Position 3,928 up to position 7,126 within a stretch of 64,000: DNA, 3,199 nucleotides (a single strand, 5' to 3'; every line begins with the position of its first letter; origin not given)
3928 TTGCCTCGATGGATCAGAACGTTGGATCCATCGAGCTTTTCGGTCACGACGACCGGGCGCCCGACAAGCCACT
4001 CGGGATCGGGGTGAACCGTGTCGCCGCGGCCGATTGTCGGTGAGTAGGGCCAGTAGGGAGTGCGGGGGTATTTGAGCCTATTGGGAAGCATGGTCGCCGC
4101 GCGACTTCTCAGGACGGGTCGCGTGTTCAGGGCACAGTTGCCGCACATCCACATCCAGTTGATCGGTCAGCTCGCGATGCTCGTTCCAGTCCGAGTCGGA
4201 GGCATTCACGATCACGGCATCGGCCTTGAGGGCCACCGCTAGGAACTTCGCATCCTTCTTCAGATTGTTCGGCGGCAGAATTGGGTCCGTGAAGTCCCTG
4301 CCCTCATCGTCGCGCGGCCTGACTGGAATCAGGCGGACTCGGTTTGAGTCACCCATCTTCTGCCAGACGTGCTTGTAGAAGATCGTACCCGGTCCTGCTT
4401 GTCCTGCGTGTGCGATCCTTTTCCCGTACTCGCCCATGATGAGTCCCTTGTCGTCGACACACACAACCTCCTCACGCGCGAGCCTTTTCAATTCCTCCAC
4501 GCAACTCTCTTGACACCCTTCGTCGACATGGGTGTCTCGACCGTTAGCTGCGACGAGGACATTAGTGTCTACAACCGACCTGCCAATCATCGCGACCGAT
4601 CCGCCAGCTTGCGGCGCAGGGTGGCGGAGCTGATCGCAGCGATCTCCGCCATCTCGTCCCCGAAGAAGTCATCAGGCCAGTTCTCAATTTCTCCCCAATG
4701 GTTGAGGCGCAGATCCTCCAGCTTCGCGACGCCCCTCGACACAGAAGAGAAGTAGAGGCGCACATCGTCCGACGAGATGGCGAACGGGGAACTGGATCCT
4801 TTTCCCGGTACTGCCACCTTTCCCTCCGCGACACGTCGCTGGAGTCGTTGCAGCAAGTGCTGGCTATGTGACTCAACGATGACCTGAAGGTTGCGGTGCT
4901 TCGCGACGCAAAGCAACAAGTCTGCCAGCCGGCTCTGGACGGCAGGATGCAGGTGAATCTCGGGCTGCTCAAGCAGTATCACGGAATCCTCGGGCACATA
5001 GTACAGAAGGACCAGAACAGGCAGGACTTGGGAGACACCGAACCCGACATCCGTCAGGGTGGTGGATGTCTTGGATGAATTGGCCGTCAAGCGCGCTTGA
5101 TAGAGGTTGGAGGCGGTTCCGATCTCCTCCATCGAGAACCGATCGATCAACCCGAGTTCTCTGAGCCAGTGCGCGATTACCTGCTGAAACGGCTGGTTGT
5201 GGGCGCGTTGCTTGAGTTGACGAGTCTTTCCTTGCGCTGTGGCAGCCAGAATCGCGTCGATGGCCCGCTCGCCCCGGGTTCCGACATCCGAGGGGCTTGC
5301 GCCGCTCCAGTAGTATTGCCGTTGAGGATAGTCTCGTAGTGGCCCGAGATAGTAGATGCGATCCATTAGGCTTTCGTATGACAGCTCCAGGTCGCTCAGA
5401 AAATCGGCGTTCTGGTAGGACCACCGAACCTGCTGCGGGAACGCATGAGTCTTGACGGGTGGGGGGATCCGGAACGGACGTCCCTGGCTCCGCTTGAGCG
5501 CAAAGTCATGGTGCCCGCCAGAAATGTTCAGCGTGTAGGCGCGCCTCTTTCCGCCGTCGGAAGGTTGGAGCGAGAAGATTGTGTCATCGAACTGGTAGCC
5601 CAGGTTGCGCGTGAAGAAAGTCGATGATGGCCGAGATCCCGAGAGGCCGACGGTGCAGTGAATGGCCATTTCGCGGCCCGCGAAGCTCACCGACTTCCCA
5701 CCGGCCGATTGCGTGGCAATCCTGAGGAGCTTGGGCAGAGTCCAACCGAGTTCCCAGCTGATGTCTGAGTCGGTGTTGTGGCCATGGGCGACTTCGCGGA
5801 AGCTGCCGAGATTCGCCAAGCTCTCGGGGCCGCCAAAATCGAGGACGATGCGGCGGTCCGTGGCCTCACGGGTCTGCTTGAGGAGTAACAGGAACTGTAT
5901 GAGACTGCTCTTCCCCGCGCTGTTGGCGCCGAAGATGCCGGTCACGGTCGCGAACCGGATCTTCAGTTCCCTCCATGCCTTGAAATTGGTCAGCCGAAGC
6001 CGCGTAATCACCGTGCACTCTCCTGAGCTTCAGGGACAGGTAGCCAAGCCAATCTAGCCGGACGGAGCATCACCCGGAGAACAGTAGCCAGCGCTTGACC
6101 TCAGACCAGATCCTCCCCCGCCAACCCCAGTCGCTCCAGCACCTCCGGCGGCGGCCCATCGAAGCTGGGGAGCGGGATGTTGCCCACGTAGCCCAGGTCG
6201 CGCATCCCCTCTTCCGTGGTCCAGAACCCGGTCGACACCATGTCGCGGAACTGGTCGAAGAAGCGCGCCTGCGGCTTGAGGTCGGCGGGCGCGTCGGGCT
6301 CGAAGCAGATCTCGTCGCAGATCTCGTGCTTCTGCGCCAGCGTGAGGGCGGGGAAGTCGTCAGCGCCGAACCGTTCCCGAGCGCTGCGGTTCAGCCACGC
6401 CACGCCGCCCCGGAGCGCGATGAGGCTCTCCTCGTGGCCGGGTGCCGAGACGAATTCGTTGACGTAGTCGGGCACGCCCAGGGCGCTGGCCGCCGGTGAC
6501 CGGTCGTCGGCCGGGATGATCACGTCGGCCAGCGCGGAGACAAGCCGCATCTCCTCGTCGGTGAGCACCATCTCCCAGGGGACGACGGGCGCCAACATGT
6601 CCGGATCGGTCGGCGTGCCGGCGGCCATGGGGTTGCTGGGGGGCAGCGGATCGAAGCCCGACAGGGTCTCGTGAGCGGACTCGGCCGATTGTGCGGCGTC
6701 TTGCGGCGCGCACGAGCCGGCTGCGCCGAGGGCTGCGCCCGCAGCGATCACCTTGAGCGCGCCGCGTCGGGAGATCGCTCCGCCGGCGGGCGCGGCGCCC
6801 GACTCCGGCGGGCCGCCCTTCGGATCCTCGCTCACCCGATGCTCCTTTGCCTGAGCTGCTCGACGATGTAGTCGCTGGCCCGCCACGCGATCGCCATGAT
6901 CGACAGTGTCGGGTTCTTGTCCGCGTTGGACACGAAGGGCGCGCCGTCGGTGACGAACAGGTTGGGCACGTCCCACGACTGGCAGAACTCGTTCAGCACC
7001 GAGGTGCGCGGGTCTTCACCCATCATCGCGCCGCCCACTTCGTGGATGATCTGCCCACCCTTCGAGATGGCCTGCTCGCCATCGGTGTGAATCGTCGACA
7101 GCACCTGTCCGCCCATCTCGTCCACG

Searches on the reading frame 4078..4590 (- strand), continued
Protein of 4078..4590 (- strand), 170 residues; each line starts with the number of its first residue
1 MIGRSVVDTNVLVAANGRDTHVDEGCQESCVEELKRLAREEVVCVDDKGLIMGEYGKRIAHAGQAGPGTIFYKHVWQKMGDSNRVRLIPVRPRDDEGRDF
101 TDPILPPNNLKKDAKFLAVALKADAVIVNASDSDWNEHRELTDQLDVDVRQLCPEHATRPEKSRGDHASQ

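Call 84: search_protein_families(library=pfam, proteins=[L158:559-1926:+, L158:1923-2450:+, L158:2604-4001:+, L158:3998-4534:+, L158:5208-6056:+, L158:5752-7089:+], max_evalue=0.01)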
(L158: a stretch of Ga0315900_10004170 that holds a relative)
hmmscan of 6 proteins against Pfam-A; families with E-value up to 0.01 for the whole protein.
L158:559-1926:+ (455 aa): 7 families
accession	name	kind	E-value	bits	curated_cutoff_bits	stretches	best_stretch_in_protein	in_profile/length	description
PF13175.12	AAA_15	-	3.5e-22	80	32.1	2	306-379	292-373/374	AAA ATPase domain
PF13304.12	AAA_21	-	6.5e-22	79.4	27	2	281-379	220-302/304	AAA domain, putative AbiEii toxin, Type IV TA system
PF12476.13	DUF3696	-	6.1e-13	49.2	22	1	393-440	2-52/52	Protein of unknown function (DUF3696)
PF02463.25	SMC_N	-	7.1e-07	29.3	40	0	14-54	3-45/220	RecF/RecN/SMC N terminal domain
PF11398.14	DUF2813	-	6.7e-05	22.9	21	0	337-381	286-326/372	Protein of unknown function (DUF2813)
PF13555.12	AAA_29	-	0.00099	19.3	27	1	30-65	19-57/61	P-loop containing region of AAA domain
PF13476.12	AAA_23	-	0.0014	19.7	27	1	16-55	2-41/201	AAA domain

L158:1923-2450:+ (175 aa): 0 families

L158:2604-4001:+ (465 aa): 5 families
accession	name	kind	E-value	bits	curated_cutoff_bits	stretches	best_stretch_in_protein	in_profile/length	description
PF13175.12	AAA_15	-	2.7e-20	73.8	32.1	2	297-386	289-373/374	AAA ATPase domain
PF13304.12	AAA_21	-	3.9e-16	60.4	27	2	310-387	232-303/304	AAA domain, putative AbiEii toxin, Type IV TA system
PF12476.13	DUF3696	-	1.1e-09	38.8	22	1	400-445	2-50/52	Protein of unknown function (DUF3696)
PF13476.12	AAA_23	-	8.6e-05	23.7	27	1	5-38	2-35/201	AAA domain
PF02463.25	SMC_N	-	0.0021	18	40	0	1-40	1-42/220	RecF/RecN/SMC N terminal domain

L158:3998-4534:+ (178 aa): 0 families

L158:5208-6056:+ (282 aa): 1 family
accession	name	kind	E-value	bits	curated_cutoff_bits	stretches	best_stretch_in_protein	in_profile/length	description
PF13391.12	HNH_2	-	2.1e-07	31.1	21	1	179-231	1-65/66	HNH endonuclease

L158:5752-7089:+ (445 aa): 2 families
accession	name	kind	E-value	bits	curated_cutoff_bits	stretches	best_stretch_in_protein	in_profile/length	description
PF03466.25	LysR_substrate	-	1e-31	110.4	28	1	233-433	3-204/209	LysR substrate binding domain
PF00126.33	HTH_1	-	9.8e-19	67.5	26.6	1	148-207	1-60/60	Bacterial regulatory helix-turn-helix protein, lysR family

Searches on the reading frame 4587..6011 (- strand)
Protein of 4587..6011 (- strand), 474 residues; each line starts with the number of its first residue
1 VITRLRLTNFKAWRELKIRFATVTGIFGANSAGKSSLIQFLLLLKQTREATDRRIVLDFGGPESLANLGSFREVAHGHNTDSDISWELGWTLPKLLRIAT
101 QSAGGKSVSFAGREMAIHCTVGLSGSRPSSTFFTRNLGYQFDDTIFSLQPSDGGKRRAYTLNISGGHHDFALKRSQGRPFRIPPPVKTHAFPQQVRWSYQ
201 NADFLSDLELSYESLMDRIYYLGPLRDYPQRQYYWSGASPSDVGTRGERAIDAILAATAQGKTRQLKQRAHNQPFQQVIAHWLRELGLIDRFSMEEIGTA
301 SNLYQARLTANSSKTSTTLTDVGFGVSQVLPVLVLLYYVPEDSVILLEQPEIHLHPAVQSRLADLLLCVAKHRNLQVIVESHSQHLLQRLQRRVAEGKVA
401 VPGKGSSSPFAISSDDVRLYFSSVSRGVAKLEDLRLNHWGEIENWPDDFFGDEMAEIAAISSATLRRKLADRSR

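Call 3: search_protein_families(library=pfam, proteins=[window:4587-6011:-], max_evalue=0.1)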
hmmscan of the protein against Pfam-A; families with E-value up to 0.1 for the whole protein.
window:4587-6011:- (474 aa): 8 families
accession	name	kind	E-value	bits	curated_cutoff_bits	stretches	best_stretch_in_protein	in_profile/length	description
PF13175.12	AAA_15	-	5.2e-24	86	32.1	2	300-386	291-373/374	AAA ATPase domain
PF13304.12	AAA_21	-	1e-23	85.3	27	2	226-387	171-303/304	AAA domain, putative AbiEii toxin, Type IV TA system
PF12476.13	DUF3696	-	3.9e-06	27.4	22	1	412-458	1-50/52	Protein of unknown function (DUF3696)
PF13476.12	AAA_23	-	1.1e-05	26.6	27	1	4-43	1-41/201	AAA domain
PF02463.25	SMC_N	-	4e-05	23.6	40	1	1-41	1-44/220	RecF/RecN/SMC N terminal domain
PF11398.14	DUF2813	-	0.0035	17.2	21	0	3-48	4-49/372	Protein of unknown function (DUF2813)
PF13555.12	AAA_29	-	0.015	15.4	27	1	3-42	2-46/61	P-loop containing region of AAA domain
PF00005.33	ABC_tran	-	0.029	15.4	25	1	16-47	6-37/137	ABC transporter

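Call 4: search_protein_families(library=padloc, proteins=[window:4587-6011:-], max_evalue=0.1)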
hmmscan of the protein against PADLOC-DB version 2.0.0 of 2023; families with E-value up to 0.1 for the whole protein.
window:4587-6011:- (474 aa): 137 families (the best 25 are shown)
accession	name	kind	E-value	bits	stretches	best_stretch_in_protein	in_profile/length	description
PDLC04148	HEC-03B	-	5e-182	604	1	1-472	1-456/458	-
PDLC03878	NsnB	-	4.2e-61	205.6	1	1-452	1-334/345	-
PDLC04707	PDC-M55A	-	4e-48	162.5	1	2-468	3-417/421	-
PDLC02979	AriA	-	8.8e-27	92.8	2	298-386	290-372/373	-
PDLC02980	AriA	-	1.1e-22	79.4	2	277-387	220-303/304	-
PDLC04180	HEC-01A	-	7.1e-17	59.6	2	332-389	262-323/382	-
PDLC04175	HEC-01A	-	1.7e-16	58.3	2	2-69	6-73/363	-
PDLC04178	HEC-01A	-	8.8e-16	55.9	2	325-391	268-335/399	-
PDLC04179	HEC-01A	-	1.8e-15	55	2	327-391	345-409/459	-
PDLC02981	AriAB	-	1.1e-14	52.1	2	339-388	328-378/694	-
PDLC04135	mad3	-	1.7e-14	52.1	2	1-57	1-58/374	mads_3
PDLC04177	HEC-01A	-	1e-13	49.1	2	325-394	280-347/393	-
PDLC04393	PDC-M07A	-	1.6e-13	48.4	2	1-47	1-47/435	-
PDLC04392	PDC-M07A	-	2e-13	48.2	2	1-46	1-46/432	-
PDLC04391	PDC-M07A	-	2.3e-13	47.9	2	1-51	1-51/412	-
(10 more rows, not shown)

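Call 5: search_protein_families(library=ncbifam, proteins=[window:4587-6011:-], max_evalue=0.1)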
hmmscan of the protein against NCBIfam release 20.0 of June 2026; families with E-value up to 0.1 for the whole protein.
window:4587-6011:- (474 aa): 32 families (the best 25 are shown)
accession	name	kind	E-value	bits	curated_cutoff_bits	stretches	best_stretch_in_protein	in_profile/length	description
NF047739.1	antiphage_MADS3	equivalog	9.5e-11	41.5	420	1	1-103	1-102/427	methylation-associated defense system AAA family ATPase MAD3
NF041760.1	PtuA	equivalog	1.8e-06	27.2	500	2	2-39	52-90/524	retron Ec78 anti-phage system effector ATPase PtuA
TIGR00611.2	recf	equivalog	7.4e-05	22.1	172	1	2-48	1-51/339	DNA replication/repair protein RecF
NF038234.1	retron_eff_Eco8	equivalog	0.0011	17.7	250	0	2-41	3-43/679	retron Eco8 family effector endonuclease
NF002572.0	PRK02224.1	equivalog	0.0024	16.2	1087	1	2-39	3-41/888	DNA double-strand break repair ATPase Rad50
NF008039.0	PRK10771.1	equivalog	0.0025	17.3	298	1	339-404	145-213/234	thiamine ABC transporter ATP-binding protein ThiQ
NF010157.0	PRK13636.1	equivalog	0.0025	17.1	463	0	339-387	157-205/285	cobalt transporter ATP-binding subunit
NF010068.0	PRK13548.1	equivalog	0.0027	16.8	261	1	15-41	25-51/261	heme ABC transporter ATP-binding protein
NF002244.0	PRK01156.1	equivalog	0.0031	15.6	847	1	2-39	3-41/895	DNA double-strand break repair ATPase Rad50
NF040873.1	AztA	equivalog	0.0032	17.1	220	0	16-41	13-38/191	zinc ABC transporter ATP-binding protein AztA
TIGR03411.1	urea_trans_UrtD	equivalog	0.0033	17.1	304.1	0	304-395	129-213/242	urea ABC transporter ATP-binding protein UrtD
TIGR04521.1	ECF_ATPase_2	equivalog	0.0041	16.2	330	0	16-43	26-53/279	energy-coupling factor transporter ATPase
NF041035.1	Rad50_Halo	equivalog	0.0064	14.9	1000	1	2-39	3-41/883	DNA double-strand break repair ATPase Rad50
TIGR02211.1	LolD_lipo_ex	equivalog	0.0073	15.8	307.75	0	339-394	157-212/221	lipoprotein-releasing ABC transporter ATP-binding protein LolD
TIGR02857.1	CydD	equivalog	0.0085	15.1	435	0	16-48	343-375/529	thiol reductant ABC exporter subunit CydD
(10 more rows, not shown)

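Call 49: search_protein_families(library=phrogs, proteins=[window:4587-6011:-], max_evalue=0.001)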
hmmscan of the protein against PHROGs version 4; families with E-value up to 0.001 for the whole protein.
window:4587-6011:- (474 aa): 11 families
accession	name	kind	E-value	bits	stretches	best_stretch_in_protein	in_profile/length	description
phrog_21420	-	unknown function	1.3e-61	210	2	210-460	386-632/654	-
phrog_3940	-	unknown function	4.9e-17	62.9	2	282-394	187-306/537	-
phrog_4747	-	unknown function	3.4e-14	53.8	2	344-388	336-380/610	-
phrog_8323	-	unknown function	3.8e-10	39.9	1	341-391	321-369/623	-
phrog_9802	-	unknown function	3.2e-08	34.1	1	312-390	246-331/438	-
phrog_14430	-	unknown function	4.2e-07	30.5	1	318-396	314-391/444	-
phrog_8066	-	unknown function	1e-05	25.6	1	328-392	369-434/522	-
phrog_7507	-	unknown function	2e-05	25.1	0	2-42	4-45/483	-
phrog_1499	-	unknown function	8.7e-05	22.9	1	2-38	5-42/427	-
phrog_5836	-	unknown function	0.00053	19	0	10-46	39-73/1071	-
phrog_77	-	DNA, RNA and nucleotide metabolism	0.00096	18.7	0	2-39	298-338/967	SbcC-like subunit of palindrome specific endonuclease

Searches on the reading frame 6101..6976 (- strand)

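Call 3: search_protein_families(library=pfam, proteins=[window:6101-6976:-], max_evalue=0.1)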
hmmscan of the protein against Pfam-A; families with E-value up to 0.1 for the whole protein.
window:6101-6976:- (291 aa): 1 family
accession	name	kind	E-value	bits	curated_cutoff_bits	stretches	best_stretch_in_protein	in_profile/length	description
PF13618.11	Gluconate_2-dh3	-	5.9e-21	75.7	23.4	1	140-265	1-127/135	Gluconate 2-dehydrogenase subunit 3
